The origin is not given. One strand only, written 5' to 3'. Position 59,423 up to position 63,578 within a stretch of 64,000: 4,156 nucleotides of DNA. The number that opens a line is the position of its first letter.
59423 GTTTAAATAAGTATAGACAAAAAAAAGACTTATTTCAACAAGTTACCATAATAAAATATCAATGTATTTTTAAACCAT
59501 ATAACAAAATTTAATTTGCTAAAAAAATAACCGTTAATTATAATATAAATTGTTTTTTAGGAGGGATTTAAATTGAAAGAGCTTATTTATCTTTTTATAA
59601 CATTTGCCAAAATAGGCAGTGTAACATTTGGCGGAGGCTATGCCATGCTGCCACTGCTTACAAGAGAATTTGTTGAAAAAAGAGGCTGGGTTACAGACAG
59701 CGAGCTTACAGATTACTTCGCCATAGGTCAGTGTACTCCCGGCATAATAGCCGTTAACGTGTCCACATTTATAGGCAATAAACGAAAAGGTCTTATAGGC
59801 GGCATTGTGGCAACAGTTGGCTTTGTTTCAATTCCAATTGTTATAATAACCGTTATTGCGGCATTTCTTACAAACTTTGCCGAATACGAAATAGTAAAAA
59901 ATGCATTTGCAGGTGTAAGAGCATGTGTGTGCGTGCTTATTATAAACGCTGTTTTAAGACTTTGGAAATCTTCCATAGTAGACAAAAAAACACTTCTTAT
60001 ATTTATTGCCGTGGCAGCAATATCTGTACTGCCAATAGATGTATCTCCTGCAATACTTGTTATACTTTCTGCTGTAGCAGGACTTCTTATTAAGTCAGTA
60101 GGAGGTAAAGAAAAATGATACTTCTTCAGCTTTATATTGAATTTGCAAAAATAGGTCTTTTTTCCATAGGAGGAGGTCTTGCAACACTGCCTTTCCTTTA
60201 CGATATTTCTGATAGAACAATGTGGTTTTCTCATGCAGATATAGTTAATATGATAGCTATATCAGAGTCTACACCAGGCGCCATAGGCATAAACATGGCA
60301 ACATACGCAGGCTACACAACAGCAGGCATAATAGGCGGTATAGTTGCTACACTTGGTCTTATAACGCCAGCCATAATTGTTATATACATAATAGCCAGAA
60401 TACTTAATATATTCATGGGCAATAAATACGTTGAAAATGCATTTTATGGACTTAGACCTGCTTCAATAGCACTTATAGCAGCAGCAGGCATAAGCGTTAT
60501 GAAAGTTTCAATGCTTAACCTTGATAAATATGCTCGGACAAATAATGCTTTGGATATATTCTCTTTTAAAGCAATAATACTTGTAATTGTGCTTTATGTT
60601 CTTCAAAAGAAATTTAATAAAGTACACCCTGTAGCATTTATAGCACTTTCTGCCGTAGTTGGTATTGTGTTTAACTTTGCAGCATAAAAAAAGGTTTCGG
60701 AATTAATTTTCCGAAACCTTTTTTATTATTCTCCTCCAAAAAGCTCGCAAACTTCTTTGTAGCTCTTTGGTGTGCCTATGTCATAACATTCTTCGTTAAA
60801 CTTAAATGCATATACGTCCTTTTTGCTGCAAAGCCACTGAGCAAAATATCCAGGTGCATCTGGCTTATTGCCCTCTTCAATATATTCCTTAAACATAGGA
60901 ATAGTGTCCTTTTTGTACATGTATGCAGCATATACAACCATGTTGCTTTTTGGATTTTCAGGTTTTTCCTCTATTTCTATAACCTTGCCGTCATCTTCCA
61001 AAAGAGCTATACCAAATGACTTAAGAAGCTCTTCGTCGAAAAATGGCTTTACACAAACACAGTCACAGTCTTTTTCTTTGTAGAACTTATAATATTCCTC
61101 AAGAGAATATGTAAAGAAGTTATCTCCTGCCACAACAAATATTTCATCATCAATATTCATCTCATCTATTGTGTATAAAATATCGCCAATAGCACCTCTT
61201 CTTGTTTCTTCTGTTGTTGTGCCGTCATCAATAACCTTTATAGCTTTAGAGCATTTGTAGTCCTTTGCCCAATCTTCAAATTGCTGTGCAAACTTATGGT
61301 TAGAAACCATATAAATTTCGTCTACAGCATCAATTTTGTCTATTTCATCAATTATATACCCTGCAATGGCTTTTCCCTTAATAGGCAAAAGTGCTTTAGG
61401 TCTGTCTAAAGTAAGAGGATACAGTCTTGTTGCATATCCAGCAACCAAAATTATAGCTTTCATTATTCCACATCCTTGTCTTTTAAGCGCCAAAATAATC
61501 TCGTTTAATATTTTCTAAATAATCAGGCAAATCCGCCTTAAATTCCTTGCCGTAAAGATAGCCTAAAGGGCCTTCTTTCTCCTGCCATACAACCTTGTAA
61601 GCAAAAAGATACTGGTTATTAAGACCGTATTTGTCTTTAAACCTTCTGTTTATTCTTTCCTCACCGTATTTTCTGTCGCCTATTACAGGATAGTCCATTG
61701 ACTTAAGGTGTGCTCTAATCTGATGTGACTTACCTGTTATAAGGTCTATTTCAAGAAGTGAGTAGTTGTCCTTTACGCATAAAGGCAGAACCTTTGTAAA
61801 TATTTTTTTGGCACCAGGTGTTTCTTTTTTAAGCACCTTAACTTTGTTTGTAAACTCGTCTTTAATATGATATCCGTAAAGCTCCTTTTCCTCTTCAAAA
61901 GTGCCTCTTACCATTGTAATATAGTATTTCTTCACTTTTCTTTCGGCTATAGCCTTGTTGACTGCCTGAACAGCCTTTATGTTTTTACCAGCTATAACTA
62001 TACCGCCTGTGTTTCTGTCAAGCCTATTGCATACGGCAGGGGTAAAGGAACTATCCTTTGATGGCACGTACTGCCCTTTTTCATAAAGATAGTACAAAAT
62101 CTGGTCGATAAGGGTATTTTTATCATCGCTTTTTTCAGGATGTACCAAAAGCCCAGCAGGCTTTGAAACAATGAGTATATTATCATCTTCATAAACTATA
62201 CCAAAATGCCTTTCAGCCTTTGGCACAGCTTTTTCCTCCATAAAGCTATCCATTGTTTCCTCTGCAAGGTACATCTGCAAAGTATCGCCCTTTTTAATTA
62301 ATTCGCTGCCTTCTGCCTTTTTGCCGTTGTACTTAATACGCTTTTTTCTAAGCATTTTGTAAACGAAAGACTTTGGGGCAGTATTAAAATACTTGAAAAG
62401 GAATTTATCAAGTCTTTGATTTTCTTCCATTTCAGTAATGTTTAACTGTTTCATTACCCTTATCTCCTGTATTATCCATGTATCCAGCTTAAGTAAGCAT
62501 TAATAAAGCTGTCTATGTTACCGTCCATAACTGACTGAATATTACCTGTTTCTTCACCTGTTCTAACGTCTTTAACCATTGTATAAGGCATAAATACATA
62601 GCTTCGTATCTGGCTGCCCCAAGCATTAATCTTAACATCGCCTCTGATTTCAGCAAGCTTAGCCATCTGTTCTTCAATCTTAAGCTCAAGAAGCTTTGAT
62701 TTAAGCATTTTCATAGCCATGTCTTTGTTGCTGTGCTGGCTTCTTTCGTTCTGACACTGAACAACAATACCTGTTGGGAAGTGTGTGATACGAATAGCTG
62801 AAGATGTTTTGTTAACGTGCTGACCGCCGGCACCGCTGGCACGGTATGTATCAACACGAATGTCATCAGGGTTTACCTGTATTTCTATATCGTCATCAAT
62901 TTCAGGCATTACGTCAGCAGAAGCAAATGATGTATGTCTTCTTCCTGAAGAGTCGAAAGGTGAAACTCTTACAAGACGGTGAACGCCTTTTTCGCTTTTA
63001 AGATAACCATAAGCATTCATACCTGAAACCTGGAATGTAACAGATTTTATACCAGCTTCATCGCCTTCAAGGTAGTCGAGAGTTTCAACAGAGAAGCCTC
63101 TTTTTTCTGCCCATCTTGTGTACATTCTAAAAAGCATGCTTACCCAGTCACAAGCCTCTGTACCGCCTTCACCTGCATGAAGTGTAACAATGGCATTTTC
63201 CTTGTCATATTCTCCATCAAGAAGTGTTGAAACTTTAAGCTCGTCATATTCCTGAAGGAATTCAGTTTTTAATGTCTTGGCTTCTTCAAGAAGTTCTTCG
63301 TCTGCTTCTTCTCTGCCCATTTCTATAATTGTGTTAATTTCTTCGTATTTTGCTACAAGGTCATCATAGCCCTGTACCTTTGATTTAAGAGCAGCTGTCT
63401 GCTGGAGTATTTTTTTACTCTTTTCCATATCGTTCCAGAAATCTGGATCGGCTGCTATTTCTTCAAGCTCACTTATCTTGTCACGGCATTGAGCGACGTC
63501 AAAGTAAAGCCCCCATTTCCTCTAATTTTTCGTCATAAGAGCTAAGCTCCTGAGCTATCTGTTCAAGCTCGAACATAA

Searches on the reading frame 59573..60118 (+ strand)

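Call 90: search_protein_families(library=pfam, proteins=[window:59573-60118:+], max_evalue=0.00001)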
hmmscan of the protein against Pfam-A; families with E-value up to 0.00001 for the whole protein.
window:59573-60118:+ (181 aa): 1 family
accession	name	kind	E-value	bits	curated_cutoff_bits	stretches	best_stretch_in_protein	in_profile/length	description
PF02417.20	Chromate_transp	-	1.2e-49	169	28.6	1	6-171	2-166/166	Chromate transporter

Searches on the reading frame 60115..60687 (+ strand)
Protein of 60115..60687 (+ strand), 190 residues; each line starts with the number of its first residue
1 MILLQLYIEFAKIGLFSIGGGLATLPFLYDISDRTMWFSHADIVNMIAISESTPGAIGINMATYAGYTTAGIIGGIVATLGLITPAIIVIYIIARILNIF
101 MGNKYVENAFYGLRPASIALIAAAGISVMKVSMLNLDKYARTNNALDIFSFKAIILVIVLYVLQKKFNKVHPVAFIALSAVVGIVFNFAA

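Call 90: search_protein_families(library=pfam, proteins=[window:60115-60687:+], max_evalue=0.00001)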
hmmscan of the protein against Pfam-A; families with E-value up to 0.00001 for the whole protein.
window:60115-60687:+ (190 aa): 1 family
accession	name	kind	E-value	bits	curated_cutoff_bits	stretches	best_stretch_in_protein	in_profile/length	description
PF02417.20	Chromate_transp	-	6.1e-40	137.4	28.6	1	4-184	1-166/166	Chromate transporter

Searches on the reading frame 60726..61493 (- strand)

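Call 90: search_protein_families(library=pfam, proteins=[window:60726-61493:-], max_evalue=0.00001)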
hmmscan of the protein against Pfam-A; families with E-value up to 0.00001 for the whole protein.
window:60726-61493:- (255 aa): 2 families
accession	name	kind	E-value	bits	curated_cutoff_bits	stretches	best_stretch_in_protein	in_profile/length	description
PF00483.29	NTP_transferase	-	4.5e-31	108.7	21.2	1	12-248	1-238/245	Nucleotidyl transferase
PF12804.13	NTP_transf_3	-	9.3e-09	36.1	27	1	13-149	1-122/160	MobA-like NTP transferase domain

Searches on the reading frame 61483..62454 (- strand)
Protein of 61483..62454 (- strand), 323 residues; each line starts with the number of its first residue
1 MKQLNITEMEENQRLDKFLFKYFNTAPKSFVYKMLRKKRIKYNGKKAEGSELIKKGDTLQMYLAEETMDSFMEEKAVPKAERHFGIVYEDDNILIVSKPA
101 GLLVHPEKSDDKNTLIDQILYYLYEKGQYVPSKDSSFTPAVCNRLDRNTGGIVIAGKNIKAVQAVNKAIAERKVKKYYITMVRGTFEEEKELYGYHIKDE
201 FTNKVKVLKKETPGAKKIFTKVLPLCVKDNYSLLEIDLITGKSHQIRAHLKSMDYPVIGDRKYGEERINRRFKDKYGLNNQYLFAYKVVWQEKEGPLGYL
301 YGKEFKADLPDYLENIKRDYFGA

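Call 90: search_protein_families(library=pfam, proteins=[window:61483-62454:-], max_evalue=0.00001)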
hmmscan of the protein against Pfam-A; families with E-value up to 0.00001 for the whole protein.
window:61483-62454:- (323 aa): 2 families
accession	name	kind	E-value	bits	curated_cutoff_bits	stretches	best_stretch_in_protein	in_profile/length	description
PF00849.27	PseudoU_synth_2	-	1.7e-28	100.2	26.8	1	92-251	1-151/152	RNA pseudouridylate synthase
PF01479.30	S4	-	6.4e-06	26.2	22.8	0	13-58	1-47/48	S4 domain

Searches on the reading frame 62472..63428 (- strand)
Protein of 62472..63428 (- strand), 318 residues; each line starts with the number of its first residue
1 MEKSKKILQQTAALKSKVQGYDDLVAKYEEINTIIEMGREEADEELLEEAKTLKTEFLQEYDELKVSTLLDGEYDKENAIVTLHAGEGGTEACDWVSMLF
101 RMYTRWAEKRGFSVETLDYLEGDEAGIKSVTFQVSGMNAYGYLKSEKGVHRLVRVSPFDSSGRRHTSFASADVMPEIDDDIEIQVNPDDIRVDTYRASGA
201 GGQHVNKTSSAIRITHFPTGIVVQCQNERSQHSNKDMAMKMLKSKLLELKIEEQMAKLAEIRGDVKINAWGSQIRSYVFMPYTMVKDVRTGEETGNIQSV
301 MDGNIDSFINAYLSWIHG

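Call 90: search_protein_families(library=pfam, proteins=[window:62472-63428:-], max_evalue=0.00001)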
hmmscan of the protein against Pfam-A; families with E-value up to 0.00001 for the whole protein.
window:62472-63428:- (318 aa): 2 families
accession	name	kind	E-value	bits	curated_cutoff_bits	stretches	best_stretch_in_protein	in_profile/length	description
PF03462.23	PCRF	-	1.8e-53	181.7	24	1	2-170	22-193/194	PCRF domain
PF00472.26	RF-1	-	2.1e-42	144.2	35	1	179-289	1-116/116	RF-1 domain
